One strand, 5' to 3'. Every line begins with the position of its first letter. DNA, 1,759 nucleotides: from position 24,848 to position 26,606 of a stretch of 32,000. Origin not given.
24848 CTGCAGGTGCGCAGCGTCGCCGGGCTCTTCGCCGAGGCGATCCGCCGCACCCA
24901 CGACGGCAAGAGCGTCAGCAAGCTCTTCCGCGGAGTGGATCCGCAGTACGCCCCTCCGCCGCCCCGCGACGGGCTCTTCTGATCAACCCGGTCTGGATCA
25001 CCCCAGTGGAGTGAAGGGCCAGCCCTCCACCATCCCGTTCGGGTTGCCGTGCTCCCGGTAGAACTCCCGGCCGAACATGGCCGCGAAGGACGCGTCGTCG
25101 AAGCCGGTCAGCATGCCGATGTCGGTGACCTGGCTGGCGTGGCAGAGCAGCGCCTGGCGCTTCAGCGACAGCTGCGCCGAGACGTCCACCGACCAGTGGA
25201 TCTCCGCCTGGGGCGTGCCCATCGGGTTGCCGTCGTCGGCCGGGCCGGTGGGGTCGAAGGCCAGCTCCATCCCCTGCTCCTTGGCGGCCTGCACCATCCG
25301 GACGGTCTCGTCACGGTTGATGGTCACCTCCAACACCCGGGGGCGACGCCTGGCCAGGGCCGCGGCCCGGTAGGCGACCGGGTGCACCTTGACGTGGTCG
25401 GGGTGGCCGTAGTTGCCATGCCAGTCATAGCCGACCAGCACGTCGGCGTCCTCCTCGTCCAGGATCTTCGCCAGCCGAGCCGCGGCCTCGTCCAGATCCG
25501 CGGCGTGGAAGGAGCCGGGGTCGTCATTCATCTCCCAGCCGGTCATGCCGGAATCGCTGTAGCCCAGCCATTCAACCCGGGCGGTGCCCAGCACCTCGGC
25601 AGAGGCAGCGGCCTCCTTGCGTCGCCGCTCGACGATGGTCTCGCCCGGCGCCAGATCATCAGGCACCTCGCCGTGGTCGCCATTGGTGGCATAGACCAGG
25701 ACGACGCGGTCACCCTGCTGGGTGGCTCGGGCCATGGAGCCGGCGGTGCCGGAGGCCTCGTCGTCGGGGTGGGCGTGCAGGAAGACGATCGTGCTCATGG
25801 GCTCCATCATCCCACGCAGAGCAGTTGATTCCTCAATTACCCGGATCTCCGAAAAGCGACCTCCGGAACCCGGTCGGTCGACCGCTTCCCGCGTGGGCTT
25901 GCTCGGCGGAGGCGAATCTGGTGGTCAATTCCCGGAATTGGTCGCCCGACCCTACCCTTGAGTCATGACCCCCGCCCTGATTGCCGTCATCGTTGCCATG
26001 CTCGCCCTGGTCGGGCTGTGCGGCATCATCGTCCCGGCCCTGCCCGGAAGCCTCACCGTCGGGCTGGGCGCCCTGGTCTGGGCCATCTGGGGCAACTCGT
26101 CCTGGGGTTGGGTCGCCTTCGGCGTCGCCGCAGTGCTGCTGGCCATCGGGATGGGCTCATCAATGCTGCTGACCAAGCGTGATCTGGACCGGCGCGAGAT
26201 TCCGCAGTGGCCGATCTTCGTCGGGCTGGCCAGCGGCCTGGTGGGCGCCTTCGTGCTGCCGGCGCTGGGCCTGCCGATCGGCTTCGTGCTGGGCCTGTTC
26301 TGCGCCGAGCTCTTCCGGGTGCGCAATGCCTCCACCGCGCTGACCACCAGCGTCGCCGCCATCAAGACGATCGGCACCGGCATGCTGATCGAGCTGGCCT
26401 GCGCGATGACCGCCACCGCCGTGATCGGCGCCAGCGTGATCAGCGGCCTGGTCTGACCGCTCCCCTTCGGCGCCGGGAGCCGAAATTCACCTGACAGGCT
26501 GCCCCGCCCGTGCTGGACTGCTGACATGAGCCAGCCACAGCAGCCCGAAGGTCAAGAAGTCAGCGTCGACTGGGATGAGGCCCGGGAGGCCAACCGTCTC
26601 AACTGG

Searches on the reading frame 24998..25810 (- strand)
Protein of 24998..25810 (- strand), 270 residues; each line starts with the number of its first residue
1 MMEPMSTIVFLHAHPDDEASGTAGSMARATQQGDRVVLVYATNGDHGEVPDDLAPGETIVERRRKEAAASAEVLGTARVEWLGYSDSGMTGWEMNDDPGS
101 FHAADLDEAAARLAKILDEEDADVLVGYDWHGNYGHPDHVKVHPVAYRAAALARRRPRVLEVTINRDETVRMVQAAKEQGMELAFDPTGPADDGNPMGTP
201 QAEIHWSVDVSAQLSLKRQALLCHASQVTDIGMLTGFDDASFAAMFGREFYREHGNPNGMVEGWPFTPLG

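Call 19: search_protein_families(library=pfam, proteins=[window:24998-25810:-])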
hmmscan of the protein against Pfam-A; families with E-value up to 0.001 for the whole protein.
window:24998-25810:- (270 aa): 1 family
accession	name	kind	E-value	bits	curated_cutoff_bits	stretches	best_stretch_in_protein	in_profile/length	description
PF02585.22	PIG-L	-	1.2e-27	97.4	28.2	1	10-149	2-128/129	GlcNAc-PI de-N-acetylase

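Call 20: find_homologous_proteins(query=window:24998-25810:-, max_evalue=1e-40)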
Query window:24998-25810:- (270 aa): 3337 proteins with E <= 1e-40 among 8000 candidates; the best 120 are listed.
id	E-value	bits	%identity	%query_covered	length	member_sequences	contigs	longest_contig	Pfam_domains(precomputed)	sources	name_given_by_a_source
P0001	2.7e-177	606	100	99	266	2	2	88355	PF02585.23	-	-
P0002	1.1e-160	551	89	99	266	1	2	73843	PF02585.23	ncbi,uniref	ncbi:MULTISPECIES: PIG-L deacetylase family protein [unclassified Luteococcus]|uniref:PIG-L deacetyl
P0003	1.2e-144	499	80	98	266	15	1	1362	PF02585.23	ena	-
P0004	1.1e-136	473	78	98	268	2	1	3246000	PF02585.23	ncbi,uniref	ncbi:PIG-L family deacetylase [Luteococcus sp. OSA5]|uniref:PIG-L family deacetylase n=1 Tax=Luteoco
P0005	2.3e-136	472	78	98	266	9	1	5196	PF02585.23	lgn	-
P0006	1.4e-135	469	78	98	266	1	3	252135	PF02585.23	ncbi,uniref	ncbi:PIG-L deacetylase family protein [Luteococcus peritonei]|uniref:PIG-L deacetylase family protei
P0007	4.7e-135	467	77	98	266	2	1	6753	PF02585.23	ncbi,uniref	ncbi:PIG-L deacetylase family protein [Luteococcus sp. Sow4_B9]|uniref:PIG-L deacetylase family prot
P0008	4.2e-134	464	77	98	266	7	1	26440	PF02585.23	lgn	-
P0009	3.4e-133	461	78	98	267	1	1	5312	PF02585.23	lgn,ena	-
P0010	7.4e-125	434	75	97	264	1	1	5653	PF02585.23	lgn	-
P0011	1.3e-121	423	72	97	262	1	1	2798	PF02585.23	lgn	-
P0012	6.1e-120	418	71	97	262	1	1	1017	PF02585.23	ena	-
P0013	1.1e-117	410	69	97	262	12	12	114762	PF02585.23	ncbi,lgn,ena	-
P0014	1.7e-117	410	70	97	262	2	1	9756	PF02585.23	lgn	-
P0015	7.5e-116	404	67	99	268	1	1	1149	PF02585.23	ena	-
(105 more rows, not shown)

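Call 21: find_encoding_contigs(protein=P0001, flank=10000, max_places=10)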
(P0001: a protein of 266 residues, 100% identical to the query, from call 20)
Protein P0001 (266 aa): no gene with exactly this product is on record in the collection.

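Call 22: find_encoding_contigs(protein=P0002, flank=10000, max_places=10)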
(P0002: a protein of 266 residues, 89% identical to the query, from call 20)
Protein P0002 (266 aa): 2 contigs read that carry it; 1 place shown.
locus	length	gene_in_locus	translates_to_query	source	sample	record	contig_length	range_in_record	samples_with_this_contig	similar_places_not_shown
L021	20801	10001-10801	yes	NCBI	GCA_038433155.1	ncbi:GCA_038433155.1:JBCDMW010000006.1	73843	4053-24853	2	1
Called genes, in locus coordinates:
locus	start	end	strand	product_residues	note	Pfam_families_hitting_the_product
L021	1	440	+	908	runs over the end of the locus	PF22422:MGH1-like_GH, PF03200:Glyco_hydro_63 (faint)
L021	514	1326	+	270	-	-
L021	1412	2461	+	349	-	PF08240:ADH_N, PF00107:ADH_zinc_N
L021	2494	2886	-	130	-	PF04892:VanZ-LLP1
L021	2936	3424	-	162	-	PF12802:MarR_2, PF01047:MarR, PF13412:HTH_24 (weak), PF13463:HTH_27, PF13601:HTH_34 (faint)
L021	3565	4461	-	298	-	PF01263:Aldose_epim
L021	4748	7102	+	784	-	PF02463:SMC_N (faint), PF03193:RsgA_GTPase (faint), PF13476:AAA_23 (faint), PF13555:AAA_29 (faint), PF20703:nSTAND1 (faint), PF00684:DnaJ_CXXCXGXG (faint), PF00005:ABC_tran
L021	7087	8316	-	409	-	PF00067:p450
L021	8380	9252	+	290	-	PF06029:AlkA_N, PF00730:HhH-GPD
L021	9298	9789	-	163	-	PF04306:DUF456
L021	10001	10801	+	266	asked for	PF02585:PIG-L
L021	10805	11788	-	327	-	PF13793:Pribosyltran_N, PF00156:Pribosyltran, PF14572:Pribosyl_synth, PF14681:UPRTase (weak)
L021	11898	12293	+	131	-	-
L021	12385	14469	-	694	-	PF13439:Glyco_transf_4, PF20706:GT4-conflict, PF13579:Glyco_trans_4_4, PF00534:Glycos_transf_1, PF13692:Glyco_trans_1_4, PF13524:Glyco_trans_1_2 (weak), PF02585:PIG-L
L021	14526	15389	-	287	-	PF00149:Metallophos, PF12850:Metallophos_2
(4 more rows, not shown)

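Call 23: find_encoding_contigs(protein=P0004, flank=10000, max_places=10)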
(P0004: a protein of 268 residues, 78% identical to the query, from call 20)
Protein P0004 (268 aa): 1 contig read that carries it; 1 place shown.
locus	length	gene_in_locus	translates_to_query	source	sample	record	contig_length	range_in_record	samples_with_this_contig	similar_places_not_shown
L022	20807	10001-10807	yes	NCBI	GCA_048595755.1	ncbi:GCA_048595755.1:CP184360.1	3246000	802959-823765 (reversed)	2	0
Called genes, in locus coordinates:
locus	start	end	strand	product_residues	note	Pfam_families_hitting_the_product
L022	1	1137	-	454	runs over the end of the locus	PF03600:CitMHS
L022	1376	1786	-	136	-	PF04892:VanZ-LLP1 (weak)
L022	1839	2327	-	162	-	PF12802:MarR_2, PF01047:MarR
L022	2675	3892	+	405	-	PF01548:DEDD_Tnp_IS110, PF02371:Transposase_20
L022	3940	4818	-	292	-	PF01263:Aldose_epim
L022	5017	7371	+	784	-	PF02463:SMC_N (faint), PF03193:RsgA_GTPase (faint), PF13555:AAA_29 (faint), PF20703:nSTAND1 (faint), PF00684:DnaJ_CXXCXGXG (faint), PF17755:UvrA_DNA-bind (faint), PF00005:ABC_tran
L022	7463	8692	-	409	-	PF00067:p450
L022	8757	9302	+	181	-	PF02870:Methyltransf_1N, PF01035:DNA_binding_1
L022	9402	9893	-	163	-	PF04306:DUF456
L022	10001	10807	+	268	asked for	PF02585:PIG-L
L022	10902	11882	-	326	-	PF00156:Pribosyltran (faint), PF13793:Pribosyltran_N, PF14572:Pribosyl_synth, PF14681:UPRTase (weak)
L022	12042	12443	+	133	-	-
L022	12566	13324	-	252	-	PF02585:PIG-L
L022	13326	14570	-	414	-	PF13439:Glyco_transf_4, PF13579:Glyco_trans_4_4, PF20706:GT4-conflict, PF00534:Glycos_transf_1, PF13692:Glyco_trans_1_4, PF13524:Glyco_trans_1_2 (weak)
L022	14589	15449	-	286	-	PF00149:Metallophos, PF12850:Metallophos_2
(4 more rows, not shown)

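Call 31: find_encoding_contigs(protein=P0006, flank=10000, max_places=4)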
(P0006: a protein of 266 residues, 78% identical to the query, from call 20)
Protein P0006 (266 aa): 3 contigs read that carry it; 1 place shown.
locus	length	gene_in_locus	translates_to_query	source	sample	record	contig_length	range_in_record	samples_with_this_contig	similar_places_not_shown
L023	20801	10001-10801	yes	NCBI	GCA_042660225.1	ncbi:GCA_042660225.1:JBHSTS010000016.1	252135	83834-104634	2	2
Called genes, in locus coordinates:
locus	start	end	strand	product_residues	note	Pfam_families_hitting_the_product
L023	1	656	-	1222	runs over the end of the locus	PF02514:CobN-Mg_chel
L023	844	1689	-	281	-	PF08379:Bact_transglu_N, PF01841:Transglut_core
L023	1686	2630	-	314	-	PF04168:Alpha-E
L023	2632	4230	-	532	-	PF04174:CP_ATPgrasp_1, PF14403:CP_ATPgrasp_2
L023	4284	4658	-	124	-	PF04892:VanZ-LLP1 (weak)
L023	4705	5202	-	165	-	PF12802:MarR_2, PF01047:MarR, PF13463:HTH_27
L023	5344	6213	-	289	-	PF01263:Aldose_epim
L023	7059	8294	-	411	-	PF00067:p450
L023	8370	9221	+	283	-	PF06029:AlkA_N, PF00730:HhH-GPD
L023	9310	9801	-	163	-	PF04306:DUF456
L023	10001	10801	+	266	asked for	PF02585:PIG-L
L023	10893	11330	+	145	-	PF22636:FlK, PF03061:4HBT (faint)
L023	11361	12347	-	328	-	PF13793:Pribosyltran_N, PF14572:Pribosyl_synth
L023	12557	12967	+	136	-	-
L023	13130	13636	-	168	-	PF00582:Usp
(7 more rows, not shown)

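Call 32: find_encoding_contigs(protein=P0008, flank=10000, max_places=4)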
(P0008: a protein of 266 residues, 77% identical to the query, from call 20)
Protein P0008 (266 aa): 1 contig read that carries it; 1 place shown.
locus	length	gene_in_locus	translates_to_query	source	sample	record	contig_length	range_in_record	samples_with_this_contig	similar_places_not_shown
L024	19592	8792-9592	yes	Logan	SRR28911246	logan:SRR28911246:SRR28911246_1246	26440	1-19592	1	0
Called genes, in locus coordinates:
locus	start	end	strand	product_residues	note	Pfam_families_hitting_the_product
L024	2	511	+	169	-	?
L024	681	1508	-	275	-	PF08379:Bact_transglu_N, PF01841:Transglut_core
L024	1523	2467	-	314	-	PF04168:Alpha-E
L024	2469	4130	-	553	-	PF04174:CP_ATPgrasp_1, PF14403:CP_ATPgrasp_2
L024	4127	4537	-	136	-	-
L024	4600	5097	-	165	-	PF12802:MarR_2, PF01047:MarR, PF13463:HTH_27 (weak)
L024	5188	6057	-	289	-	PF01263:Aldose_epim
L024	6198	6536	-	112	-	PF00067:p450 (weak)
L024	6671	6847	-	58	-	-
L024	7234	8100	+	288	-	PF06029:AlkA_N, PF00730:HhH-GPD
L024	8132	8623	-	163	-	PF04306:DUF456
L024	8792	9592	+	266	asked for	PF02585:PIG-L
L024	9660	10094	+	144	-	PF22636:FlK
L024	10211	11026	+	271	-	PF14344:DUF4397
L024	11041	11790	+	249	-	-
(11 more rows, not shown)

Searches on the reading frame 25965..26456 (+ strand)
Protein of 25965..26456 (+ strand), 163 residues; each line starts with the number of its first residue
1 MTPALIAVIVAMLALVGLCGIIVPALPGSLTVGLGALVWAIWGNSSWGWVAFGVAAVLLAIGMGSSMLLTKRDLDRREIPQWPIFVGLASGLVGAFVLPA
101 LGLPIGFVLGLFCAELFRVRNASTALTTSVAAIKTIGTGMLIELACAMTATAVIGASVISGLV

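Call 17: find_encoding_contigs(protein=window:25965-26456:+, flank=10000, max_places=10)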
Protein window:25965-26456:+ (163 aa): no gene with exactly this product is on record in the collection.

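Call 19: search_protein_families(library=pfam, proteins=[window:25965-26456:+])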
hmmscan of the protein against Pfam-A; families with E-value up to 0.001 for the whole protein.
window:25965-26456:+ (163 aa): 1 family
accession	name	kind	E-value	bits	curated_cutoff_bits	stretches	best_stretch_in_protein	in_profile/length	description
PF04306.18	DUF456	-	1.8e-24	87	29.4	1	22-154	1-135/139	Protein of unknown function (DUF456)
